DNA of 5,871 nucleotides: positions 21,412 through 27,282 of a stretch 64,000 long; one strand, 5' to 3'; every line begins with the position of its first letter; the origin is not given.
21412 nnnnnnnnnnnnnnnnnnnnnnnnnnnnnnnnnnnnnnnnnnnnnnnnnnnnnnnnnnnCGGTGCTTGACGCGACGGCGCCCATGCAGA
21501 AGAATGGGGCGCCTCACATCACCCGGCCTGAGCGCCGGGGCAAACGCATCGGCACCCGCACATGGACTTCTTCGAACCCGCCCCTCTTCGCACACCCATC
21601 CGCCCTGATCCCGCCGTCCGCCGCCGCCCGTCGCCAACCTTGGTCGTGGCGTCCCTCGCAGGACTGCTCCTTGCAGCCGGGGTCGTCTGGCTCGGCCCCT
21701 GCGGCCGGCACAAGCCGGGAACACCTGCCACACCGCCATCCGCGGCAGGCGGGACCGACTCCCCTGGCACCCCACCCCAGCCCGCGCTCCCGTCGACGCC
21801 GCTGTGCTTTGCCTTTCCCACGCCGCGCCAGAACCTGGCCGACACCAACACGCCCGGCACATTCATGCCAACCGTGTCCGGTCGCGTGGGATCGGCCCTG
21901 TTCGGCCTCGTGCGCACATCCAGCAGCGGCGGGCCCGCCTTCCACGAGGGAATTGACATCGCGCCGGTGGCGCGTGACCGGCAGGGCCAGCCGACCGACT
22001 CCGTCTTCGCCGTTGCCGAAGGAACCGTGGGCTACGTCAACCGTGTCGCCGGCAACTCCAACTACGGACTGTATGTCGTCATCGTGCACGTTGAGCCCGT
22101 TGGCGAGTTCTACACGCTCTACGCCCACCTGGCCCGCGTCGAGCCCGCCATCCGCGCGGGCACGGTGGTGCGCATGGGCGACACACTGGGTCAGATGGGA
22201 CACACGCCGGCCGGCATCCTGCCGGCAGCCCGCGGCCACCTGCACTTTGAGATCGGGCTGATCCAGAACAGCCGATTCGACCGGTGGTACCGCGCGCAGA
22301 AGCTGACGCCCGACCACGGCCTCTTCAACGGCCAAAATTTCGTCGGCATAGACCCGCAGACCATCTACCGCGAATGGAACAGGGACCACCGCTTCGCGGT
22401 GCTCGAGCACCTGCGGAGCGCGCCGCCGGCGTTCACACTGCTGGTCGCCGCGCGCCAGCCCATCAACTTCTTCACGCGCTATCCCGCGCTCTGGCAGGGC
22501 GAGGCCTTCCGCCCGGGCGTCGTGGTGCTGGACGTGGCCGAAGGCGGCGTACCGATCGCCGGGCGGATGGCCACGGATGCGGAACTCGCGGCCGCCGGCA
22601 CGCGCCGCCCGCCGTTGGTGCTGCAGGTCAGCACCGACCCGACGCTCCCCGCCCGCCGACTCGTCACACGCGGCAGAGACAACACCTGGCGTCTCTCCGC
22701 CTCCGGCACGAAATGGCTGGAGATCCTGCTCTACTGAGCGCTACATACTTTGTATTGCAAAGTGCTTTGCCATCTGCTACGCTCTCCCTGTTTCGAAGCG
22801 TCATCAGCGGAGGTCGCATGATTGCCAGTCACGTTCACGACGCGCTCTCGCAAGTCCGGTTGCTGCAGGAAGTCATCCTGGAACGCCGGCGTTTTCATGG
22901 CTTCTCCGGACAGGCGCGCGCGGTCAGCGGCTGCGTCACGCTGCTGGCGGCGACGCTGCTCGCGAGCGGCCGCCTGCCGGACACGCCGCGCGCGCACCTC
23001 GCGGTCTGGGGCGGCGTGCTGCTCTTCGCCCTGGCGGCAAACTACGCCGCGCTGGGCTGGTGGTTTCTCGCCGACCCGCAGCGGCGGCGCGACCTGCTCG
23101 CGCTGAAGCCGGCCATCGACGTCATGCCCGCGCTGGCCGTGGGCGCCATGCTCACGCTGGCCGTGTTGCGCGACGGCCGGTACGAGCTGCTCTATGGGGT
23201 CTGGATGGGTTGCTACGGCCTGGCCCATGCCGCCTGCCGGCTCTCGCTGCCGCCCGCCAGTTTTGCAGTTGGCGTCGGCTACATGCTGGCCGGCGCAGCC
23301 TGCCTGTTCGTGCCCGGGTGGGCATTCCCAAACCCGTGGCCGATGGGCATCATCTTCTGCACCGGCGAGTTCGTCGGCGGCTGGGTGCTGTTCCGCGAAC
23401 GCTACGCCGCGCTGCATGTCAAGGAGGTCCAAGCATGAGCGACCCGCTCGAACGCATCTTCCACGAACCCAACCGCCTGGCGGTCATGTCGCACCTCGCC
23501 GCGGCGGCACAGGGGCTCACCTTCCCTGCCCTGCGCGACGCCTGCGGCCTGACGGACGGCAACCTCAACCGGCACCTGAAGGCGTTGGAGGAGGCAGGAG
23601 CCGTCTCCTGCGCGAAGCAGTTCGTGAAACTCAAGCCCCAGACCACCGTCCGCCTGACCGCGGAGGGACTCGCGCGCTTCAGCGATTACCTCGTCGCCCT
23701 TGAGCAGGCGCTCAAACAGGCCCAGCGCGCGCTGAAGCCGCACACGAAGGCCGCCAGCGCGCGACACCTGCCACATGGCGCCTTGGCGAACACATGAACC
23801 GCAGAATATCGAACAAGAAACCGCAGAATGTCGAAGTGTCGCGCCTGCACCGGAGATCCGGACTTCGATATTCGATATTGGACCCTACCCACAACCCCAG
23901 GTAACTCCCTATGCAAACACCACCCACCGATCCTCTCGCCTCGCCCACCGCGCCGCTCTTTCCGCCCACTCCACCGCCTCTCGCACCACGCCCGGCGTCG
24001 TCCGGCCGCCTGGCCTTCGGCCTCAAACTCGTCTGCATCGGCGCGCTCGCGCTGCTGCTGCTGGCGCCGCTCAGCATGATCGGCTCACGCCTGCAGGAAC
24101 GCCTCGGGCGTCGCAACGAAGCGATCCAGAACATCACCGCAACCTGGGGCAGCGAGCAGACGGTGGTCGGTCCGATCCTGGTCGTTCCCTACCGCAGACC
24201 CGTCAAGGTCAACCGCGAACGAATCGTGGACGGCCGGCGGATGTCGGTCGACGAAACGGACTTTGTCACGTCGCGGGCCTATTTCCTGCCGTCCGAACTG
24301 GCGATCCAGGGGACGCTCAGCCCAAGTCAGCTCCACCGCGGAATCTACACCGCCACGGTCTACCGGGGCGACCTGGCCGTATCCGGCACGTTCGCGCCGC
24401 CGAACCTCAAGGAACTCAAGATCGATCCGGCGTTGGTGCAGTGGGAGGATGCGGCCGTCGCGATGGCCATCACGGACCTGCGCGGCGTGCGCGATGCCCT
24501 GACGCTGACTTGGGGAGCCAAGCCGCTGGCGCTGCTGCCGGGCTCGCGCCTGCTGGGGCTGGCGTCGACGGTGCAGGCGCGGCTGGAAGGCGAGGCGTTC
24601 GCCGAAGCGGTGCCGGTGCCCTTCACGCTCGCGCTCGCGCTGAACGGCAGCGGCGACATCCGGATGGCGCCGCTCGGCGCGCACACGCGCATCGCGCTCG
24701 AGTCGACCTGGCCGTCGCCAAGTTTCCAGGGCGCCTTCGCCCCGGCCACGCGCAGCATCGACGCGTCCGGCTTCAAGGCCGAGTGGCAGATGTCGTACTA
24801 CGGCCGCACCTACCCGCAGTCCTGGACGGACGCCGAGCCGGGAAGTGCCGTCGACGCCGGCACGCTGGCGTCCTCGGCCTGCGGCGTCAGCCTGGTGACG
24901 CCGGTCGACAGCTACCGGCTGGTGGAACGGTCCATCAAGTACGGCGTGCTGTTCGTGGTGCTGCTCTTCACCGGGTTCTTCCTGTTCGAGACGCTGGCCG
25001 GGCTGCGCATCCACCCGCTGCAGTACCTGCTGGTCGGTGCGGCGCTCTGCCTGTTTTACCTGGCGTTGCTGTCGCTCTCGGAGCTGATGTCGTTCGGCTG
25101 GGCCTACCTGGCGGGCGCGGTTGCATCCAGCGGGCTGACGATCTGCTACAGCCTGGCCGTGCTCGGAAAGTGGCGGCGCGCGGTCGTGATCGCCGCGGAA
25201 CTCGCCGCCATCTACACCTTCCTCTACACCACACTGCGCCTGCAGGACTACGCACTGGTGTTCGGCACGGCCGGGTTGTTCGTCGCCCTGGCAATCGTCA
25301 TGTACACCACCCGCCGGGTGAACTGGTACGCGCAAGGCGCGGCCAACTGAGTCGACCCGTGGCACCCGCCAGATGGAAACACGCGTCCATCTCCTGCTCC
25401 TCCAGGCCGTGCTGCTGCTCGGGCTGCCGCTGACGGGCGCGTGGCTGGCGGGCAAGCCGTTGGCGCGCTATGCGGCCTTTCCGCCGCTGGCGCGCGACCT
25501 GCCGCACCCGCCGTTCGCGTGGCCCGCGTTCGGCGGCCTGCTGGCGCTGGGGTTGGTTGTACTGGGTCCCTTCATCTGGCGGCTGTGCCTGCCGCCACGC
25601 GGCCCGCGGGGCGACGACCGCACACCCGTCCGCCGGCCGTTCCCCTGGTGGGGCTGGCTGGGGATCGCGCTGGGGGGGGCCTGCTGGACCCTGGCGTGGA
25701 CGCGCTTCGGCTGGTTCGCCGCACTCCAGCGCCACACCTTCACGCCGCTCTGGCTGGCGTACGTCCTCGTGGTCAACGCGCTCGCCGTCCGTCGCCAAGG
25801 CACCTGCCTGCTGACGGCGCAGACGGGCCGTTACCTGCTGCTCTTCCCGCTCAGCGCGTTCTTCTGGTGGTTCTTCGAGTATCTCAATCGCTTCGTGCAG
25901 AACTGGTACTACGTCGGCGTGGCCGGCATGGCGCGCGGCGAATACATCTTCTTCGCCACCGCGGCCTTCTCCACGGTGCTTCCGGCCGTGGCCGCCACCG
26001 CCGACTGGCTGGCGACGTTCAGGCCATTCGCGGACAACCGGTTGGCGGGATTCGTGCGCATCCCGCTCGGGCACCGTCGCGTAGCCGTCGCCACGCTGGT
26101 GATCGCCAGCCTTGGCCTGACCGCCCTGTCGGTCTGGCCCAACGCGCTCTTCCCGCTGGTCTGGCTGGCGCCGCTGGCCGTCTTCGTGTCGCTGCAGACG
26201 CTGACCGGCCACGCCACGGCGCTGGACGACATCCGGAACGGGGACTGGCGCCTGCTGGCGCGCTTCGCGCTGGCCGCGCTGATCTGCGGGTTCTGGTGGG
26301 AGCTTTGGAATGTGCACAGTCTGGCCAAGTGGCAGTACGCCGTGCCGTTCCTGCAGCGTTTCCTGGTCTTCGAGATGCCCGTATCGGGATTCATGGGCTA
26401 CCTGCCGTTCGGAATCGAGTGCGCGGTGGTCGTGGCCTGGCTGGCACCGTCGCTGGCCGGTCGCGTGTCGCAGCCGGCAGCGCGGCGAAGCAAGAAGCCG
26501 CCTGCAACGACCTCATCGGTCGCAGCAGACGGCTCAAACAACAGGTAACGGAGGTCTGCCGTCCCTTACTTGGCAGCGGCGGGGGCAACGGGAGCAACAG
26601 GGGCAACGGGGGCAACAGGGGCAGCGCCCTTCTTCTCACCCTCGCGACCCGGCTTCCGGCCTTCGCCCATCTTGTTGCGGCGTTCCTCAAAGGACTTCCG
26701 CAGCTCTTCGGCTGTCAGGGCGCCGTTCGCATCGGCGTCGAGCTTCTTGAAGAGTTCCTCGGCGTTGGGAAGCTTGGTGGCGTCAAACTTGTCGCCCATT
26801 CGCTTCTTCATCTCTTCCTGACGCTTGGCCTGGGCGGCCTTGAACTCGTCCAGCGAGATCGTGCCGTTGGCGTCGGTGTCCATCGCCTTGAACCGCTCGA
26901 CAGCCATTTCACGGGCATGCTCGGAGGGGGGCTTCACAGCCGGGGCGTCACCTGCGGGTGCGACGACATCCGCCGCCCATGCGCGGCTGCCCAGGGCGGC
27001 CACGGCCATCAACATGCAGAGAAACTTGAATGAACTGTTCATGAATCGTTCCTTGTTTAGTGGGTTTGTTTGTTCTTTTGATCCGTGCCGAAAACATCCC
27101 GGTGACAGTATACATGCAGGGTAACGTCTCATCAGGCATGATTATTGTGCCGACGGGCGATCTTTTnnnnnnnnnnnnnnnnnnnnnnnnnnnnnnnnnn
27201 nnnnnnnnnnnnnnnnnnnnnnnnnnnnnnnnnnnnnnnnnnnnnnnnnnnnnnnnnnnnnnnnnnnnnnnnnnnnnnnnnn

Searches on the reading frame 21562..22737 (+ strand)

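Call 8: search_protein_families(library=pfam, proteins=[window:21562-22737:+], max_evalue=0.01)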
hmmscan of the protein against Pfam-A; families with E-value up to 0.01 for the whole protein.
window:21562-22737:+ (391 aa): 1 family
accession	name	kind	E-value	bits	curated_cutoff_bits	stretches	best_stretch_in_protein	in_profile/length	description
PF01551.29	Peptidase_M23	-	1.1e-14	54.8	28.7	1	127-232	2-88/96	Peptidase family M23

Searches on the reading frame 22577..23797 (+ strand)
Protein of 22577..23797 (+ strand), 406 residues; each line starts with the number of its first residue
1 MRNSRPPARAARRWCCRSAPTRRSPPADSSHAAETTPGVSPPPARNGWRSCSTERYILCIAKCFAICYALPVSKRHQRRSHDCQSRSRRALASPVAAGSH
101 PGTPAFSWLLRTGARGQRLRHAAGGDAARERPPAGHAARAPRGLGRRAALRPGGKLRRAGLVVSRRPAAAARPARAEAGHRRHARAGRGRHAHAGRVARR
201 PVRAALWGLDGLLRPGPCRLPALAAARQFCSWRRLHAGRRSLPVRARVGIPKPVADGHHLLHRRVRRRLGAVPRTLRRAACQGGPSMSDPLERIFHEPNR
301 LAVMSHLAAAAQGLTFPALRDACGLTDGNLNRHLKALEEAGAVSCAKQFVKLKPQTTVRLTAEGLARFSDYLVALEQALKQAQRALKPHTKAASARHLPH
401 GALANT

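Call 8: search_protein_families(library=pfam, proteins=[window:22577-23797:+], max_evalue=0.01)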
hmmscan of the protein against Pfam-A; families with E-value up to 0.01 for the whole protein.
window:22577-23797:+ (406 aa): 6 families
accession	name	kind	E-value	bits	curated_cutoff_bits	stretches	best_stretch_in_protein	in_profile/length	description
PF13601.12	HTH_34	-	6.5e-21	74.7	27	1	300-378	2-79/80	Winged helix DNA-binding domain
PF12840.13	HTH_20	-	2e-10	40.9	27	1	297-343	3-48/51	Helix-turn-helix domain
PF13412.12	HTH_24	-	0.00015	21.7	21.9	1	300-342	5-46/48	Winged helix-turn-helix DNA-binding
PF12802.13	MarR_2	-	0.00018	22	27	1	300-343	7-50/61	MarR family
PF09339.16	HTH_IclR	-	0.00035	20.7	22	1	301-343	6-48/52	IclR helix-turn-helix domain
PF01022.26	HTH_5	-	0.0012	19.1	22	1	298-343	2-45/47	Bacterial regulatory protein, arsR family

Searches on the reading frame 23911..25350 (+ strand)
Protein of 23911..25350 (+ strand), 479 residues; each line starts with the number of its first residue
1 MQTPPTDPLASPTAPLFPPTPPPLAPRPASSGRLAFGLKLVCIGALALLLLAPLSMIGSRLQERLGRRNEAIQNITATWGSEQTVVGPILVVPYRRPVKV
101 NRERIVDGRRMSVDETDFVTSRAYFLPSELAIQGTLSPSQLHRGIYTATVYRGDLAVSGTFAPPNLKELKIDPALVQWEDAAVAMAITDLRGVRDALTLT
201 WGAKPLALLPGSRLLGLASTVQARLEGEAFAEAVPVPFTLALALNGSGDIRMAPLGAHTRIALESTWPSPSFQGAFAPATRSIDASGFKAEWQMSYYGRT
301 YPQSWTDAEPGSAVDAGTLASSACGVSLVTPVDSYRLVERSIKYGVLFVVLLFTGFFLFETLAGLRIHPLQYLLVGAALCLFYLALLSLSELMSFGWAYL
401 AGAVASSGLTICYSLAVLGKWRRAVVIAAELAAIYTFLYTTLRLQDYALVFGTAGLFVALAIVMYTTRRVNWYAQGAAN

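Call 8: search_protein_families(library=pfam, proteins=[window:23911-25350:+], max_evalue=0.01)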
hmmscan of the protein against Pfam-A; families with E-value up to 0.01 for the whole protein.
window:23911-25350:+ (479 aa): 1 family
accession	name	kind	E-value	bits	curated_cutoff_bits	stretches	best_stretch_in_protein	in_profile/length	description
PF06123.17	CreD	-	6.2e-142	473.9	23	1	37-473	3-428/428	Inner membrane protein CreD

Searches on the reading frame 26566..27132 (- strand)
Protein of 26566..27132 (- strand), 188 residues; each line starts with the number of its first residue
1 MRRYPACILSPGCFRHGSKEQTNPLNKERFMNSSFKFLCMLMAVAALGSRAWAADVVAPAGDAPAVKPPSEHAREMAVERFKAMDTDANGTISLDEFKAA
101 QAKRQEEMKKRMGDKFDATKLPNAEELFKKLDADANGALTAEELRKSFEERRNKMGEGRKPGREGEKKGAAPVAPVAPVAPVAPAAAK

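Call 8: search_protein_families(library=pfam, proteins=[window:26566-27132:-], max_evalue=0.01)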
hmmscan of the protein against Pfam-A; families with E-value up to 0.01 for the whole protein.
window:26566-27132:- (188 aa): 7 families
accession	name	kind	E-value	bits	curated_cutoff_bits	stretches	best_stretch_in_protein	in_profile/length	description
PF13405.12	EF-hand_6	-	1.4e-11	43.5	25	2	79-100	4-25/30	EF-hand domain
PF13202.12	EF-hand_5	-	2.1e-11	43.1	25.9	2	80-99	4-23/25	EF hand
PF00036.39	EF-hand_1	-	6e-11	41.5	25.4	2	79-100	4-25/29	EF hand domain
PF13499.12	EF-hand_7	-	3.2e-09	37.4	30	2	79-101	6-29/67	EF-hand domain pair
PF13833.12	EF-hand_8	-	5.6e-05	23.2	28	0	81-99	31-49/54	EF-hand domain pair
PF22592.2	FCaBP_EF-hand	-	0.0034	18.1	27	0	124-148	17-41/93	FCaBP EF-hand domain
PF25578.1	EF-hand_STIM1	-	0.0059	17.1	32.2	0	120-145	19-44/80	Stromal interaction molecule 1-like, EF-hand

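Call 52: search_protein_families(library=pfam, proteins=[window:26566-27039:-], max_evalue=5)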
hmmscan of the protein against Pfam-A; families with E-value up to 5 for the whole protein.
window:26566-27039:- (157 aa): 11 families
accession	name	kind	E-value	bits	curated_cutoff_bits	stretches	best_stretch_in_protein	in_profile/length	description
PF13405.12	EF-hand_6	-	9e-12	44.1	25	2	48-69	4-25/30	EF-hand domain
PF13202.12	EF-hand_5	-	1.3e-11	43.8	25.9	2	49-68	4-23/25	EF hand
PF00036.39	EF-hand_1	-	3.6e-11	42.2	25.4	2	48-69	4-25/29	EF hand domain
PF13499.12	EF-hand_7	-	1.9e-09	38.2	30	2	48-70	6-29/67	EF-hand domain pair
PF13833.12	EF-hand_8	-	3.7e-05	23.8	28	1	50-68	31-49/54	EF-hand domain pair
PF22592.2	FCaBP_EF-hand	-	0.0023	18.7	27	1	93-117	17-41/93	FCaBP EF-hand domain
PF25578.1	EF-hand_STIM1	-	0.0036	17.8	32.2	2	87-114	17-44/80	Stromal interaction molecule 1-like, EF-hand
PF14788.12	EF-hand_10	-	0.12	12.8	27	1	93-114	23-44/50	EF hand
PF04264.18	YceI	-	0.22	12.3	23.7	1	54-111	42-98/150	YceI-like domain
PF13026.12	DUF3887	-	0.26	12.4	31.8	1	92-126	12-46/91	Protein of unknown function (DUF3887)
PF18495.6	VbhA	-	0.26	11.7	25.9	0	104-120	31-47/47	Antitoxin VbhA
